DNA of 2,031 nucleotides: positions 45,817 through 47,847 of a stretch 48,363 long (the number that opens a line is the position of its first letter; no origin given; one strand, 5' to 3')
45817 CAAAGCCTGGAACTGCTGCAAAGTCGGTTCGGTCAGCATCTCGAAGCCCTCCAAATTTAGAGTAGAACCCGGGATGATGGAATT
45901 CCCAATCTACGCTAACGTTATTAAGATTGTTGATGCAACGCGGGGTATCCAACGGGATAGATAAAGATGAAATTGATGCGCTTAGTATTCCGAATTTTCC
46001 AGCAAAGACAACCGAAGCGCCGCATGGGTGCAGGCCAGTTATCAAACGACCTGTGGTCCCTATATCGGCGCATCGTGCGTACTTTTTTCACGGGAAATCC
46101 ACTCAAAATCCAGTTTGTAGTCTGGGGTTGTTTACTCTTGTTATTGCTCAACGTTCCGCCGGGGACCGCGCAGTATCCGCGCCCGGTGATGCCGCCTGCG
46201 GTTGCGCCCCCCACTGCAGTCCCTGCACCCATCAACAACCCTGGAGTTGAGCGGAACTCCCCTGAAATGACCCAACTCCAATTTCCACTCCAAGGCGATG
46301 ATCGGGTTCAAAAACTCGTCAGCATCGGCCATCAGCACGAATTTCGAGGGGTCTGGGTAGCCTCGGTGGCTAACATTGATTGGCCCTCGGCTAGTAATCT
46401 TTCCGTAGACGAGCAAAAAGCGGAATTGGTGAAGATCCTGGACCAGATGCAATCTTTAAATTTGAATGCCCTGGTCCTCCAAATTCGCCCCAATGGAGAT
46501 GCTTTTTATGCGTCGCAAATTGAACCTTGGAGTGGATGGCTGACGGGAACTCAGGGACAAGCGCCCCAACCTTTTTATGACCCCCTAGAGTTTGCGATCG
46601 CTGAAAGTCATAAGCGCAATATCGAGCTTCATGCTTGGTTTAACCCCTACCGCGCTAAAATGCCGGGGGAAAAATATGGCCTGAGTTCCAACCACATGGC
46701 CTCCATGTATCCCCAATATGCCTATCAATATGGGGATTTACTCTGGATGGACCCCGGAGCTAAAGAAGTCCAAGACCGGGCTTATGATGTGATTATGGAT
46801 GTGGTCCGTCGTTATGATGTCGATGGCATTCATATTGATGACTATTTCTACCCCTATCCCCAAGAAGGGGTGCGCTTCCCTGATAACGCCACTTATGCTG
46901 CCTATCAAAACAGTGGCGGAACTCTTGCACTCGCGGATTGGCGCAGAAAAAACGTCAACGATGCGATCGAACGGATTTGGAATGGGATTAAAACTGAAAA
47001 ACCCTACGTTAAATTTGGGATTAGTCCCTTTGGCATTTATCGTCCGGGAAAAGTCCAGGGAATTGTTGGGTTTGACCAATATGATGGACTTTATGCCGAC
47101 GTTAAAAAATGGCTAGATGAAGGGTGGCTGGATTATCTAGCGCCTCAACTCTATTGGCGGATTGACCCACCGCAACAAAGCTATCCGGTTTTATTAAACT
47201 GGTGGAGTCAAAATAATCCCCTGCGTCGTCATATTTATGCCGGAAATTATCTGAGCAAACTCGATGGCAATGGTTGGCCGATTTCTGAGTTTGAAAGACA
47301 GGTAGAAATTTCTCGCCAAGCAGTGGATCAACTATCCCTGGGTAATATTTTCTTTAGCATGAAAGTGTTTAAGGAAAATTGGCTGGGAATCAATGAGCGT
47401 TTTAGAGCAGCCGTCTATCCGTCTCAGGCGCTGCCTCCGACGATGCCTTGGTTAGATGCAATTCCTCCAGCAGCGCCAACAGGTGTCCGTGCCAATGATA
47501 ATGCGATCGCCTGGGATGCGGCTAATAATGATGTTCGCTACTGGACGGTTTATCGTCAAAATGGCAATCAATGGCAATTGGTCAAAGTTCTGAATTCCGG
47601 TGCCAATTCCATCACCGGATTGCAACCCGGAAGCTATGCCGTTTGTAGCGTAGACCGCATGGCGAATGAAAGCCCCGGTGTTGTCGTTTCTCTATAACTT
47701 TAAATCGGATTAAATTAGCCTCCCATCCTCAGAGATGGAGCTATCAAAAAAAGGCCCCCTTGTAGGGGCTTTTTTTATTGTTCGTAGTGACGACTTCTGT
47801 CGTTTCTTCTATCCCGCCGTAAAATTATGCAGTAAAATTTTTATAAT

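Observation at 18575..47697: Three dispersed paralogs of the GHL10 glycoside-hydrolase-like family in one 30-kb span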

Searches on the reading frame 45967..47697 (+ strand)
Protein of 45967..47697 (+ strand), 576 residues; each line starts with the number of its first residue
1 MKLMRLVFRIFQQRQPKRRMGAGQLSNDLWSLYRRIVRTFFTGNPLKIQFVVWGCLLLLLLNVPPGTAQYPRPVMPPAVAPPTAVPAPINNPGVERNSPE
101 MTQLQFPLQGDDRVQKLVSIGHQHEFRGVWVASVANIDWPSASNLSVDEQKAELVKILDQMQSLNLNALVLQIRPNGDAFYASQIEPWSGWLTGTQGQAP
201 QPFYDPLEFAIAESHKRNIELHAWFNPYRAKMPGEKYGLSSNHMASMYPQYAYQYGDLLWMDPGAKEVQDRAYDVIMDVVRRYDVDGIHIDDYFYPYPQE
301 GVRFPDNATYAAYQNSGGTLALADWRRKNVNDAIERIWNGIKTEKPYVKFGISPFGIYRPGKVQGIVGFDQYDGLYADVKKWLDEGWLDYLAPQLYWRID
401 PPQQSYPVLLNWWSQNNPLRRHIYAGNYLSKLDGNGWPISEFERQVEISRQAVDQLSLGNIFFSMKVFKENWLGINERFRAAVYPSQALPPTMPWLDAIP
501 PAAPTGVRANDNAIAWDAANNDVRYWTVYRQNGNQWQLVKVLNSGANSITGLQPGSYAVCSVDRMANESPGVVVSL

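Call 6: search_protein_families(library=pfam, proteins=[window:45967-47697:+], max_evalue=1)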
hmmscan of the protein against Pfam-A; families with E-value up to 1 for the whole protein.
window:45967-47697:+ (576 aa): 3 families
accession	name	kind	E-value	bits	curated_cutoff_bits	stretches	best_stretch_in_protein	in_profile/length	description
PF02638.21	GHL10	-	2.2e-70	237.7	27.9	1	125-430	1-297/311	Glycosyl hydrolase-like 10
PF21910.2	GH85_C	-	0.1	13.5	27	1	511-541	18-48/95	GH85 endohexosaminidases, C-terminal domain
PF09912.14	DUF2141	-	0.28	11.5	24.4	0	230-250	75-96/112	Uncharacterized protein conserved in bacteria (DUF2141)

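Call 7: search_protein_families(library=ncbifam, proteins=[window:45967-47697:+], max_evalue=1)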
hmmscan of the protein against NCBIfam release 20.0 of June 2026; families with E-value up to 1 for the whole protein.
window:45967-47697:+ (576 aa): 0 families

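Call 11: search_solved_structures(query=window:45967-47697:+, max_evalue=1)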
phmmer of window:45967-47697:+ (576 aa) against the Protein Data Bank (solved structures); distinct sequences matched with E-value up to 1: 1.
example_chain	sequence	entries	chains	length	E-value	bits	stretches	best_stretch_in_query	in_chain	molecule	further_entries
5oq2_A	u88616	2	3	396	5.6e-77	262.5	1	121-493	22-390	Cwp19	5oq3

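Call 22: find_homologous_proteins(query=window:45967-47697:+)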
Query window:45967-47697:+ (576 aa): 8000 proteins with E <= 0.001 among 8000 candidates; the best 120 are listed.
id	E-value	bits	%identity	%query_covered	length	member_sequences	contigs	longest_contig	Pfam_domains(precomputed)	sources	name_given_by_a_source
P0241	0.0e+0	1221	89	100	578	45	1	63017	PF02638.22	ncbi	-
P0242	0.0e+0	1023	76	99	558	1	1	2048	PF02638.22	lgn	-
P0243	8.0e-280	947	72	100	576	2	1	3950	PF02638.22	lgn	-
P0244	1.5e-256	871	69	91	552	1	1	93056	PF02638.22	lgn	-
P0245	4.1e-253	859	64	100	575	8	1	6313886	PF02638.22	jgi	jgi:uncharacterized lipoprotein YddW (UPF0748 family)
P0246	2.9e-243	827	64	100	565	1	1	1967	PF02638.22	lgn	-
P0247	2.3e-242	824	63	100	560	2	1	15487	PF02638.22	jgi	jgi:uncharacterized lipoprotein YddW (UPF0748 family)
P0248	9.3e-241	818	61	100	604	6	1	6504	PF02638.22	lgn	-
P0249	9.4e-240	815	64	99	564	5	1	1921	PF02638.22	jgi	jgi:uncharacterized lipoprotein YddW (UPF0748 family)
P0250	1.7e-236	804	60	95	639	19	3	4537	PF02638.22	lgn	-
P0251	3.1e-235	800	62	99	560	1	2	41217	PF02638.22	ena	-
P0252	2.9e-228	777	71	80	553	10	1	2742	PF02638.22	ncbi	-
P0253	3.0e-227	774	60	100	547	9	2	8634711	PF02638.22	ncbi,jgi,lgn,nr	ncbi:MAG: family 10 glycosylhydrolase [Oscillatoria princeps RMCB-10]|jgi:uncharacterized lipoprotei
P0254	1.6e-226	771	69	81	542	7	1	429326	PF02638.22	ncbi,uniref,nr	ncbi:glycoside hydrolase family 10 protein [Microcoleus sp. FACHB-672]|uniref:glycoside hydrolase fa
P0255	9.2e-226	769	69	80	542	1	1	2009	PF02638.22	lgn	-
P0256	1.7e-225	768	69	80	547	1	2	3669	PF02638.22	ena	-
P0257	6.8e-225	766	69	81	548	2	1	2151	PF02638.22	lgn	-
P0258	2.6e-222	757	68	79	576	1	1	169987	PF02638.22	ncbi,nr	ncbi:glycoside hydrolase family 10 protein [Limnospira maxima]|nr:family 10 glycosylhydrolase [Limno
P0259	3.3e-222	757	67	81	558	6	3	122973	PF02638.22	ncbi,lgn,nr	ncbi:MAG: family 10 glycosylhydrolase [Oscillatoriaceae bacterium SKW80]|nr:family 10 glycosylhydrol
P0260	4.4e-222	757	68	79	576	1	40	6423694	PF02638.22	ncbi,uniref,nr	ncbi:MAG: family 10 glycosylhydrolase [Limnospira sp. PMC 1291.21]|uniref:Glycosyl hydrolase-like 10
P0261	2.0e-221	754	68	79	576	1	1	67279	PF02638.22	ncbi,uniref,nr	ncbi:family 10 glycosylhydrolase [Limnospira sp. PMC 289.06]|uniref:glycoside hydrolase family 10 pr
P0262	3.0e-221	754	59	100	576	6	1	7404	PF02638.22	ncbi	-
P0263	5.3e-221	753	68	79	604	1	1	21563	PF02638.22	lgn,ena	-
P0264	7.5e-221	753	69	80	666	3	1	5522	PF02638.22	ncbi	-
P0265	2.4e-220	751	68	79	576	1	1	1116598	PF02638.22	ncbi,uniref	ncbi:glycoside hydrolase family 10 protein [Limnospira platensis]|uniref:glycoside hydrolase family 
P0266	3.5e-220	750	68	79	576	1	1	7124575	PF02638.22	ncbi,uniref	ncbi:glycoside hydrolase family 10 protein [Limnospira platensis CENA597]|uniref:glycoside hydrolase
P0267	4.8e-220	750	68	79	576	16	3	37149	PF02638.22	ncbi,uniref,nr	ncbi:hypothetical protein B9T07_21750 [Limnospira fusiformis CCALA 023]|uniref:glycoside hydrolase f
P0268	4.4e-219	747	68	80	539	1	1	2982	PF02638.22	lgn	-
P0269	5.4e-218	743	68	80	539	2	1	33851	PF02638.22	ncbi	-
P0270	8.8e-218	742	68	81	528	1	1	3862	PF02638.22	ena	-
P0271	3.3e-217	741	68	80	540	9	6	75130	PF02638.22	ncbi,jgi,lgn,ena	jgi:uncharacterized lipoprotein YddW (UPF0748 family)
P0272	6.7e-217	740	68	79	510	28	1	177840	PF02638.22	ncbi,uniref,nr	ncbi:MAG: family 10 glycosylhydrolase [Okeania sp. SIO2C9]|uniref:glycoside hydrolase family 10 prot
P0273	9.8e-217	739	68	80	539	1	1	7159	PF02638.22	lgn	-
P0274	1.8e-216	738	69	79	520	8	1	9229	PF02638.22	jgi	-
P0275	2.8e-216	737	67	80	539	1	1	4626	PF02638.22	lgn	-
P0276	4.1e-216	737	69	79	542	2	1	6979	PF02638.22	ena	-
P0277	7.1e-216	736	68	80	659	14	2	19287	PF02638.22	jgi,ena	jgi:uncharacterized lipoprotein YddW (UPF0748 family)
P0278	2.9e-215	734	66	81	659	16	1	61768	PF02638.22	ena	-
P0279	5.4e-215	733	67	79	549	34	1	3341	PF02638.22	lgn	-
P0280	6.9e-215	733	58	100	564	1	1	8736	PF02638.22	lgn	-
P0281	1.0e-214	732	68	79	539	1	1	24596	PF02638.22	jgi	jgi:uncharacterized lipoprotein YddW (UPF0748 family)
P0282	1.4e-214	732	68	80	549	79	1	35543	PF02638.22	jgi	jgi:uncharacterized lipoprotein YddW (UPF0748 family)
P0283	3.9e-214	730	68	79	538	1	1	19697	PF02638.22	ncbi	-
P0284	1.3e-213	729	68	79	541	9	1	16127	PF02638.22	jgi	-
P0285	3.8e-213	727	68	79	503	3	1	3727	PF02638.22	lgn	-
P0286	3.3e-212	724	61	92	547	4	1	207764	PF02638.22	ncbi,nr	ncbi:MAG: family 10 glycosylhydrolase [Oscillatoria sp. SIO1A7]|nr:family 10 glycosylhydrolase [Osci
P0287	7.6e-212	723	67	79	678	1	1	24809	PF02638.22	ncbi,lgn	ncbi:MAG: glycoside hydrolase family 10 protein [Microcoleaceae cyanobacterium]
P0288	3.0e-211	721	68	79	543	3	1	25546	PF02638.22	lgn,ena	-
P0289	8.2e-211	719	67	78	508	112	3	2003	PF02638.22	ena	-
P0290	1.5e-210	719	66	80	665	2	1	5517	PF02638.22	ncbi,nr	ncbi:MAG: family 10 glycosylhydrolase [Cyanobacteriota bacterium]|nr:family 10 glycosylhydrolase [Cy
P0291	3.1e-210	718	67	79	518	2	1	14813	PF02638.22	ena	-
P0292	8.5e-210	716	65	80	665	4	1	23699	PF02638.22,PF00395.26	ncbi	-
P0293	1.6e-209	715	65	79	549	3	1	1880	PF02638.22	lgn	-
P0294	6.5e-208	710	67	79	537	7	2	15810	PF02638.22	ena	-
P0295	8.7e-208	709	58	95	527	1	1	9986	PF02638.22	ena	-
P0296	9.0e-208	709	64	80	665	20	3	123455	PF02638.22,PF00395.26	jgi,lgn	jgi:uncharacterized lipoprotein YddW (UPF0748 family)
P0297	9.1e-208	709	64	80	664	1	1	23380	PF02638.22,PF00395.26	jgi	jgi:uncharacterized lipoprotein YddW (UPF0748 family)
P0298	1.1e-207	709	64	80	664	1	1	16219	PF02638.22,PF00395.26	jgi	jgi:uncharacterized lipoprotein YddW (UPF0748 family)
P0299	1.3e-207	709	64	80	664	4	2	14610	PF02638.22,PF00395.26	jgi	jgi:uncharacterized lipoprotein YddW (UPF0748 family)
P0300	1.9e-207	708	64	79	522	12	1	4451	PF02638.22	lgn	-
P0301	2.6e-207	708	66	79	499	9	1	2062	PF02638.22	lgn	-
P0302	5.7e-207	707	66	80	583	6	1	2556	PF02638.22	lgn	-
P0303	1.8e-206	705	65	80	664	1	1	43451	PF02638.22,PF00395.26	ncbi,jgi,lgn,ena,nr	ncbi:MAG: family 10 glycosylhydrolase [Aphanothece sp. CMT-3BRIN-NPC111]|jgi:uncharacterized lipopro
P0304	2.0e-206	705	61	85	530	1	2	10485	PF02638.22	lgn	-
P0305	3.1e-206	704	64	79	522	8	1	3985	PF02638.22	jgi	jgi:uncharacterized lipoprotein YddW (UPF0748 family)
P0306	1.5e-205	702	65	79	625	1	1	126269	PF02638.22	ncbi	ncbi:MAG: family 10 glycosylhydrolase [Microcoleaceae cyanobacterium]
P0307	1.7e-205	702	63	80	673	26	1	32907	PF02638.22,PF00395.26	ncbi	-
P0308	4.9e-205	700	63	80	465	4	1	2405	PF02638.22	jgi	jgi:uncharacterized lipoprotein YddW (UPF0748 family)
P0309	7.6e-205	700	64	80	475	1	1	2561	PF02638.22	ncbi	ncbi:MAG TPA: family 10 glycosylhydrolase, partial [Cyanophyceae cyanobacterium]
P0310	7.7e-205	700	64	79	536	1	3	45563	PF02638.22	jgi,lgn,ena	-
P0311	1.2e-204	699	63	80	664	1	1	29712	PF02638.22,PF00395.26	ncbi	-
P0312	1.3e-204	699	63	82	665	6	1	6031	PF02638.22,PF00395.26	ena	-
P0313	5.6e-204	697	66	79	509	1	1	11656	PF02638.22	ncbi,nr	ncbi:MAG: family 10 glycosylhydrolase [Symploca sp. SIO2E6]|nr:family 10 glycosylhydrolase [Symploca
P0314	6.6e-204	697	63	80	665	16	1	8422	PF02638.22,PF00395.26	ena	-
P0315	8.5e-204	696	64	80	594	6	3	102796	PF02638.22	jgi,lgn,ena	-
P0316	1.9e-203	695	63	80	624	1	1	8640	PF02638.22,PF00395.26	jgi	jgi:uncharacterized lipoprotein YddW (UPF0748 family)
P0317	2.4e-203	695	63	81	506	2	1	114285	PF02638.22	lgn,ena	-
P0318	2.6e-203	695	64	79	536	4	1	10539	PF02638.22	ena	-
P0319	9.8e-203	693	62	80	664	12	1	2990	PF02638.22,PF00395.26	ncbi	-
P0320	1.7e-202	692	65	80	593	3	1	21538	PF02638.22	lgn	-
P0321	4.1e-202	691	64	80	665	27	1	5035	PF02638.22,PF00395.26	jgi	-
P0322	4.6e-202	691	62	80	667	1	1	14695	PF02638.22,PF00395.26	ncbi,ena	-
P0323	7.3e-202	690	62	80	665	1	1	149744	PF02638.22,PF00395.26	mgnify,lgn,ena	mgnify:CR=1 FL=1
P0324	6.6e-201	687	62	80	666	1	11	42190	PF02638.22,PF00395.26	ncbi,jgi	jgi:uncharacterized lipoprotein YddW (UPF0748 family)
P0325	2.1e-200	685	63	80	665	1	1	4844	PF02638.22,PF00395.26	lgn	-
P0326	3.2e-200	684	61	80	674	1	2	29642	PF02638.22,PF00395.26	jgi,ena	jgi:uncharacterized lipoprotein YddW (UPF0748 family)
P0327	3.7e-200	684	62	80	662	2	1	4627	PF02638.22,PF00395.26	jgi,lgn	jgi:uncharacterized lipoprotein YddW (UPF0748 family)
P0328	3.8e-200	684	62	80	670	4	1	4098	PF02638.22,PF00395.26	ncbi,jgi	jgi:uncharacterized lipoprotein YddW (UPF0748 family)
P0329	4.0e-200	684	64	78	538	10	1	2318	PF02638.22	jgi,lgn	-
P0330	5.1e-200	684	63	80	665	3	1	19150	PF02638.22,PF00395.26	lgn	-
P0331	6.3e-200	683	62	80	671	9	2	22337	PF02638.22,PF00395.26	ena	-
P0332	8.3e-200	683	63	80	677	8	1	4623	PF02638.22,PF00395.26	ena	-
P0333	1.8e-199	682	63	80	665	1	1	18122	PF02638.22,PF00395.26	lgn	-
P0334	3.4e-199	681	62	80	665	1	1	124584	PF02638.22,PF00395.26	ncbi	-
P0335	4.3e-199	681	60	80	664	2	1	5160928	PF02638.22,PF00395.26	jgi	jgi:uncharacterized lipoprotein YddW (UPF0748 family)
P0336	4.4e-199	681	58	91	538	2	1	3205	PF02638.22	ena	-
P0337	9.5e-199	680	62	80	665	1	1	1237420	PF02638.22,PF00395.26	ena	-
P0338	1.1e-198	679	62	80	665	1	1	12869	PF02638.22,PF00395.26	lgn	-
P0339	1.2e-198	679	62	79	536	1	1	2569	PF02638.22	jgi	jgi:uncharacterized lipoprotein YddW (UPF0748 family)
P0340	1.2e-198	679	60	80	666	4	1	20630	PF02638.22,PF00395.26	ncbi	ncbi:MAG: family 10 glycosylhydrolase [Cyanobacteriota bacterium]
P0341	2.2e-198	678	65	77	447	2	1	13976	PF02638.22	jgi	jgi:uncharacterized lipoprotein YddW (UPF0748 family)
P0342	5.7e-198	677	62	80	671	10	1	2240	PF02638.22,PF00395.26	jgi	jgi:uncharacterized lipoprotein YddW (UPF0748 family)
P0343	5.9e-198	677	62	83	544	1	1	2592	PF02638.22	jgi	jgi:uncharacterized lipoprotein YddW (UPF0748 family)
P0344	1.4e-197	676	62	83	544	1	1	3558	PF02638.22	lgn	-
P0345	1.8e-197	675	61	80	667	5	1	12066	PF02638.22,PF00395.26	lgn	-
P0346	1.8e-197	675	62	83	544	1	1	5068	PF02638.22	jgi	jgi:uncharacterized lipoprotein YddW (UPF0748 family)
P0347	1.8e-197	675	62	83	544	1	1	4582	PF02638.22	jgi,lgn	jgi:uncharacterized lipoprotein YddW (UPF0748 family)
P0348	2.8e-197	675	60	80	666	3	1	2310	PF02638.22,PF00395.26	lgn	-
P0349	3.4e-197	674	62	80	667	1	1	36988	PF02638.22,PF00395.26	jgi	jgi:uncharacterized lipoprotein YddW (UPF0748 family)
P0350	4.2e-197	674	62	83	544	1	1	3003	PF02638.22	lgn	-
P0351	4.5e-197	674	63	80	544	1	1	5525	PF02638.22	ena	-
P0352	7.4e-197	673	61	80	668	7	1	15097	PF02638.22,PF00395.26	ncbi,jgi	jgi:uncharacterized lipoprotein YddW (UPF0748 family)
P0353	9.7e-197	673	60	80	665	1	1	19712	PF02638.22,PF00395.26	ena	-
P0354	1.1e-196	673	61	80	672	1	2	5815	PF02638.22,PF00395.26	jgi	jgi:uncharacterized lipoprotein YddW (UPF0748 family)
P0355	1.4e-196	672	62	81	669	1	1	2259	PF02638.22,PF00395.26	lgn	-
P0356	2.2e-196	672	61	80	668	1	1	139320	PF02638.22,PF00395.26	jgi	jgi:uncharacterized lipoprotein YddW (UPF0748 family)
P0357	4.5e-196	671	62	80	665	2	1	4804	PF02638.22,PF00395.26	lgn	-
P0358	5.4e-196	670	61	80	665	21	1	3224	PF02638.22,PF00395.26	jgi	-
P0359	1.6e-195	669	61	80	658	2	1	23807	PF02638.22,PF00395.26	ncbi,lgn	-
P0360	2.0e-195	669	59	81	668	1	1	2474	PF02638.22,PF00395.26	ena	-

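Call 45: search_solved_structures(query=window:45967-47697:+, max_evalue=0.001, show_alignments=1)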
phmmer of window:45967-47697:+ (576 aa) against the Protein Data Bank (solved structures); distinct sequences matched with E-value up to 0.001: 1.
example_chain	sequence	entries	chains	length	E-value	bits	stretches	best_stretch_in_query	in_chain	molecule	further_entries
5oq2_A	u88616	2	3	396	5.6e-77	262.5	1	121-493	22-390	Cwp19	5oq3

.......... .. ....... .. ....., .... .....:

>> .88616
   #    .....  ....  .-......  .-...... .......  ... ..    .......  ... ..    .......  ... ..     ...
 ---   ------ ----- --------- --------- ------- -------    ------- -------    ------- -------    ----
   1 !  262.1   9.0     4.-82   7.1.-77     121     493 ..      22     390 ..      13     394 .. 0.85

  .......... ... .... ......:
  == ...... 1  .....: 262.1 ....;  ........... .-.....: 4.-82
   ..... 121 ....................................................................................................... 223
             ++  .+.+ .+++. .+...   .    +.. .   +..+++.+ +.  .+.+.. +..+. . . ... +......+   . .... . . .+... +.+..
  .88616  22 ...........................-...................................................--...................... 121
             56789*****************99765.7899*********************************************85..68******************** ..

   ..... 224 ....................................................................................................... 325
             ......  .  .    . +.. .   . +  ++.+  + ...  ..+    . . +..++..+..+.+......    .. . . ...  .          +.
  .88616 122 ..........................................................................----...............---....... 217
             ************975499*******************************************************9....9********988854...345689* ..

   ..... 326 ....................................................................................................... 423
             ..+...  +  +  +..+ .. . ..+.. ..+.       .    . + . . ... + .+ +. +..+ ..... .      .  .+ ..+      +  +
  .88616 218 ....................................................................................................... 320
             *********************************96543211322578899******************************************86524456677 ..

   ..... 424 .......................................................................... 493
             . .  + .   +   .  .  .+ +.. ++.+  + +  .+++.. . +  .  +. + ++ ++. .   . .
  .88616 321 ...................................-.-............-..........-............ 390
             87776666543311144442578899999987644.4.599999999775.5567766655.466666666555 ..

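Call 78: find_encoding_contigs(protein=P0253, flank=6000, max_places=1)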
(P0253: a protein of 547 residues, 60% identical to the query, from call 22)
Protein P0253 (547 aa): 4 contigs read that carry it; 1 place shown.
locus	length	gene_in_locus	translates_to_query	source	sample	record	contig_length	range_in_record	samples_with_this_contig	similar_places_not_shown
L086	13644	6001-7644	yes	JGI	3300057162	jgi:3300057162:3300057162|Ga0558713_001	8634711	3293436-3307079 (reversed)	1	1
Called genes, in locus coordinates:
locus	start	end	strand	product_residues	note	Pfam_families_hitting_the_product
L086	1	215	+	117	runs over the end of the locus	PF00892:EamA (weak), PF00893:Multi_Drug_Res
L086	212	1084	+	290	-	PF01040:UbiA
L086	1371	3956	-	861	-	-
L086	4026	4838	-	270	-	PF00551:Formyl_trans_N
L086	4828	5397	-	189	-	PF00188:CAP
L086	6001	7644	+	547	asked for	PF02638:GHL10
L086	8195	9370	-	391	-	PF00487:FA_desaturase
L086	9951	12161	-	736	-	PF05787:PhoX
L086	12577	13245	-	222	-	PF01865:PhoU_div (faint), PF01895:PhoU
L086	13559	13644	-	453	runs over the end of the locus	PF00512:HisKA, PF02518:HATPase_c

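Call 79: find_encoding_contigs(protein=P0335, flank=6000, max_places=1)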
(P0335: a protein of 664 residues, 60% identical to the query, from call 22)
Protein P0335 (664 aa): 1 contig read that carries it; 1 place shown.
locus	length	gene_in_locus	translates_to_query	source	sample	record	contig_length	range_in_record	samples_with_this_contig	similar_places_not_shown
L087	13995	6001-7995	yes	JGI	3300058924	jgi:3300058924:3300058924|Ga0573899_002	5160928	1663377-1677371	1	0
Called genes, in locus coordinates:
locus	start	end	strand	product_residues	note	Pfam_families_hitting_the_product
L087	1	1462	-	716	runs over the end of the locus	PF00082:Peptidase_S8, PF01483:P_proprotein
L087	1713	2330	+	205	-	-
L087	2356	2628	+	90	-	PF01722:BolA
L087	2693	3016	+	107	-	PF00462:Glutaredoxin, PF13417:GST_N_3 (weak)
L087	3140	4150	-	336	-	PF00535:Glycos_transf_2, PF13641:Glyco_tranf_2_3 (weak)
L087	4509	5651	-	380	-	PF01510:Amidase_2, PF01471:PG_binding_1, PF08823:PG_binding_2 (faint), PF01471:PG_binding_1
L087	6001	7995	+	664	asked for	PF00395:SLH, PF02638:GHL10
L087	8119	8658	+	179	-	-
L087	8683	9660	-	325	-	PF03547:Mem_trans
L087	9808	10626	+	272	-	PF02557:VanY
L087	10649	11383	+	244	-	-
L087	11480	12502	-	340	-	PF00106:adh_short, PF08659:KR, PF13561:adh_short_C2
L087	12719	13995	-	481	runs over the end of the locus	PF01266:DAO (faint), PF03486:HI0933_like (faint), PF07992:Pyr_redox_2, PF12831:FAD_oxidored (faint), PF13450:NAD_binding_8 (faint), PF13738:Pyr_redox_3, PF00070:Pyr_redox, PF02852:Pyr_redox_dim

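Call 80: find_encoding_contigs(protein=P0260, flank=6000, max_places=1)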
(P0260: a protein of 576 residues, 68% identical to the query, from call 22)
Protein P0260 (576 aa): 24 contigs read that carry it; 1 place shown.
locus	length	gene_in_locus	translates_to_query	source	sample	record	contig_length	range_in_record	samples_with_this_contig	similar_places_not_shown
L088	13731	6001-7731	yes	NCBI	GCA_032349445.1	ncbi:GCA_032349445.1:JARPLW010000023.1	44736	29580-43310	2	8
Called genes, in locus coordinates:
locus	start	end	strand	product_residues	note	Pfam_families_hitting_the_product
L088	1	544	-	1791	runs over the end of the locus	PF00069:Pkinase, PF07714:PK_Tyr_Ser-Thr, PF13191:AAA_16, PF01590:GAF, PF13185:GAF_2, PF13492:GAF_3 (weak), PF02518:HATPase_c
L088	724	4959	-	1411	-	PF13426:PAS_9, PF08447:PAS_3, PF00989:PAS, PF08447:PAS_3, PF08448:PAS_4, PF13426:PAS_9, PF08447:PAS_3, PF00989:PAS, +8 more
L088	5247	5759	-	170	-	-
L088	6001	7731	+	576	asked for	PF02638:GHL10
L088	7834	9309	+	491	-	PF03062:MBOAT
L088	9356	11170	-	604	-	PF00009:GTP_EFTU, PF22042:EF-G_D2 (weak), PF03144:GTP_EFTU_D2, PF00679:EFG_C, PF06421:LepA_C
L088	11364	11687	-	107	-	PF08855:DUF1825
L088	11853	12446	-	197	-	PF10502:Peptidase_S26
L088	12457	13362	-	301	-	PF00487:FA_desaturase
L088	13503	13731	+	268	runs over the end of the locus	PF14218:COP23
